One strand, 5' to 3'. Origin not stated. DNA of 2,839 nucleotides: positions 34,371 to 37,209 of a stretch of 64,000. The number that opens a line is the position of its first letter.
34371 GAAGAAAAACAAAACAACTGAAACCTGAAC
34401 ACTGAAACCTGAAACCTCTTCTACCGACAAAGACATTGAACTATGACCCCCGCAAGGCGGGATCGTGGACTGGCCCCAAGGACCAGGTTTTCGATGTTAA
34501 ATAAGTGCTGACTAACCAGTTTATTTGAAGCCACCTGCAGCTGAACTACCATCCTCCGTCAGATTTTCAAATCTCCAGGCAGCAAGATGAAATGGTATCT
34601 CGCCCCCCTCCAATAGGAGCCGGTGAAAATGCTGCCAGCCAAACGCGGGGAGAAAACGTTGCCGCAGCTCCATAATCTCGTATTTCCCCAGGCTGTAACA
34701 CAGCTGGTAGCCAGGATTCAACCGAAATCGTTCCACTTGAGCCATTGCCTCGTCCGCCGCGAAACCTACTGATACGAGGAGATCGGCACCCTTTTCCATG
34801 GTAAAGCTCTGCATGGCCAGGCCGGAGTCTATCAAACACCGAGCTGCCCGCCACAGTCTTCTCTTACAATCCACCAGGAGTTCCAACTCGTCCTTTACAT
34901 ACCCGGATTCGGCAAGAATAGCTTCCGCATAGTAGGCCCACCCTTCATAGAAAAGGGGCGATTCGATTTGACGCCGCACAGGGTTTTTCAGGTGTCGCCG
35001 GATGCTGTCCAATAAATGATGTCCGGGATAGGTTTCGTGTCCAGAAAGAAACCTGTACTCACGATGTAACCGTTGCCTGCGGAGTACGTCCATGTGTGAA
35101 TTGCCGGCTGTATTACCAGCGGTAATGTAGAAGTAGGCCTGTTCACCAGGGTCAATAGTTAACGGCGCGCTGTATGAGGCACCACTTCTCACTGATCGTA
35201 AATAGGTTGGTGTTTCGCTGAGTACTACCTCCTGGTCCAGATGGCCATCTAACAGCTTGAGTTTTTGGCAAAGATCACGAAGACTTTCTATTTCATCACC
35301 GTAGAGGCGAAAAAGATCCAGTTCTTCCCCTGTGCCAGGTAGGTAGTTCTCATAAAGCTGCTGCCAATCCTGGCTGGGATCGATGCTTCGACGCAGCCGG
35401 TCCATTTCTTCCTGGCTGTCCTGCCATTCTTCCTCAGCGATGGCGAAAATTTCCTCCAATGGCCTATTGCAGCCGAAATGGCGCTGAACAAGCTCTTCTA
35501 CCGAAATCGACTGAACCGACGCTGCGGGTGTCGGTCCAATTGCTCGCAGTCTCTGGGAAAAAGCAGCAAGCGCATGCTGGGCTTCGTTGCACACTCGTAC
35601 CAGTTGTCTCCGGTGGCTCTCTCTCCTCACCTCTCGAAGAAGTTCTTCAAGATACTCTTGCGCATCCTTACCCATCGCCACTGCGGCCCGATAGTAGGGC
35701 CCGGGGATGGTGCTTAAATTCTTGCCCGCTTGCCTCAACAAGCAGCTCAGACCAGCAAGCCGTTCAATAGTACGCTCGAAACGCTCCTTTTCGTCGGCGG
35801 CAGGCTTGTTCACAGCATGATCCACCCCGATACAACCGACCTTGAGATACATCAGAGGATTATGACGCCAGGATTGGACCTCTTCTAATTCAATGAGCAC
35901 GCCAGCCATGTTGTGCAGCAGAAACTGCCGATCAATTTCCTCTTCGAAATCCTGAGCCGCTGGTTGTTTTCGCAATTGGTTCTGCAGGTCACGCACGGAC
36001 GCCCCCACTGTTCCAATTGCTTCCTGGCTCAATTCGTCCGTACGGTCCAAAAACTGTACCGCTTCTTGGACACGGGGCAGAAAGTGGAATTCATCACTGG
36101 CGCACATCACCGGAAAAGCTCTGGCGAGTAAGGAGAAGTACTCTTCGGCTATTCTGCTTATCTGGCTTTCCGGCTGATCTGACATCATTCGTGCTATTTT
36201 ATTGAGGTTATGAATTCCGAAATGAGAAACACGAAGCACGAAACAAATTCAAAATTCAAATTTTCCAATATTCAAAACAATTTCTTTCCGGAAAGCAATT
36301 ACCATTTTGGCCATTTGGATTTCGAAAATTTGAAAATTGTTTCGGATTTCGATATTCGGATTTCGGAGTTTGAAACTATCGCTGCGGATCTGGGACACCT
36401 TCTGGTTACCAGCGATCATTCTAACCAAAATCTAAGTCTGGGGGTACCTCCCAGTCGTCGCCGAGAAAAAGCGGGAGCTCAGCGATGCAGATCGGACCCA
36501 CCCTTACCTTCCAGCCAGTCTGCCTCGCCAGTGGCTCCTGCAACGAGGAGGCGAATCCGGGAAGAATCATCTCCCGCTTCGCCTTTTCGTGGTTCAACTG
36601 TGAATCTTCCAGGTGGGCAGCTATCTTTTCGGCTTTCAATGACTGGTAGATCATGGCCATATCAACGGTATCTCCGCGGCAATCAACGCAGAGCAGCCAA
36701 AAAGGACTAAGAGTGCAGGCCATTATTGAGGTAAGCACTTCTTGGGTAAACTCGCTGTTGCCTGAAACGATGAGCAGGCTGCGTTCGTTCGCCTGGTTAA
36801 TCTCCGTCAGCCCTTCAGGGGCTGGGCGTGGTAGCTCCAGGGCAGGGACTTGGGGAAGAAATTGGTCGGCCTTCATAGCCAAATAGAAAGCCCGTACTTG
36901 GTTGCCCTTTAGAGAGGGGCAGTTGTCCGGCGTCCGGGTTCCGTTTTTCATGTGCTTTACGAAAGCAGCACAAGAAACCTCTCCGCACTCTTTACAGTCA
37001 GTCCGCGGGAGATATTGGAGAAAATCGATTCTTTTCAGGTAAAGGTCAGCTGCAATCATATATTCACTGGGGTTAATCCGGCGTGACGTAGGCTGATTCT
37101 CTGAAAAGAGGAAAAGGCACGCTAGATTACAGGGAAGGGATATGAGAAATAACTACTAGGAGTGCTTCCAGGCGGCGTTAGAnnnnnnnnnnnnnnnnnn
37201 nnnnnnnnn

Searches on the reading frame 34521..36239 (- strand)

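Call 60: search_protein_families(library=pfam, proteins=[window:34521-36239:-], max_evalue=0.000001)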
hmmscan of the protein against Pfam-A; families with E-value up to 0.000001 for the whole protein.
window:34521-36239:- (572 aa): 1 family
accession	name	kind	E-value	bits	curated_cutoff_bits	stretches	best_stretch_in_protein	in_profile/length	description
PF05960.17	DUF885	-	1.6e-51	177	32.4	1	65-551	14-526/532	Bacterial protein of unknown function (DUF885)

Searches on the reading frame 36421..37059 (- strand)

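Call 60: search_protein_families(library=pfam, proteins=[window:36421-37059:-], max_evalue=0.000001)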
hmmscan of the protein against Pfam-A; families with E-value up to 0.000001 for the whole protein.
window:36421-37059:- (212 aa): 2 families
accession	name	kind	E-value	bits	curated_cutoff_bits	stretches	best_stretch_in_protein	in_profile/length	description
PF03599.22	CdhD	-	3.5e-13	49.5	24.8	1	80-190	268-378/387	CO dehydrogenase/acetyl-CoA synthase delta subunit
PF04060.18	FeS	-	1.6e-10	41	23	1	17-48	1-32/33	Putative Fe-S cluster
